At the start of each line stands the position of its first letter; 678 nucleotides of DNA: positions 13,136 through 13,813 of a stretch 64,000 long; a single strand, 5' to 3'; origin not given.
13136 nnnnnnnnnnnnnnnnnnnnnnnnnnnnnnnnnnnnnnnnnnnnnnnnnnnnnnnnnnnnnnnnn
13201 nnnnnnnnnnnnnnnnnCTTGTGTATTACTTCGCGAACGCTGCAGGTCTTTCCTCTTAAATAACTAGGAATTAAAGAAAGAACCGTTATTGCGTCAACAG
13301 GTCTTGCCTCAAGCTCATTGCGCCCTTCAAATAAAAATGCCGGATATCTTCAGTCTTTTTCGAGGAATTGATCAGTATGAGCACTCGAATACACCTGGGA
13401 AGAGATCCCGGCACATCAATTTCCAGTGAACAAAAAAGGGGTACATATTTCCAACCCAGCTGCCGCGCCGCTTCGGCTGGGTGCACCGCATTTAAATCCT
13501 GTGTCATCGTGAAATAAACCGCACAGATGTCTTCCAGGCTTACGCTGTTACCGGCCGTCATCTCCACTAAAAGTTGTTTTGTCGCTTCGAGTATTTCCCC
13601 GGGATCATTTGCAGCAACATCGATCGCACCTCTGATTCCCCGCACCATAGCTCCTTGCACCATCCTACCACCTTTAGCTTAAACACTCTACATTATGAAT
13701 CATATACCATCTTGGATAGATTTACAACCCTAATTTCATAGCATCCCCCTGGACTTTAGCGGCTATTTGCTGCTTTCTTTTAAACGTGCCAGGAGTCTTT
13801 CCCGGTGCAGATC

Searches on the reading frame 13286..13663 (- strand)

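Call 34: search_protein_families(library=pfam, proteins=[window:13286-13663:-], max_evalue=0.01)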
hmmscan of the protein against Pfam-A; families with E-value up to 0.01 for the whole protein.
window:13286-13663:- (125 aa): 1 family
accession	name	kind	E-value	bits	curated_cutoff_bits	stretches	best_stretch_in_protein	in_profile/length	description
PF07736.16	CM_1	-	2.2e-43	147.8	27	1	7-122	1-116/116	Chorismate mutase type I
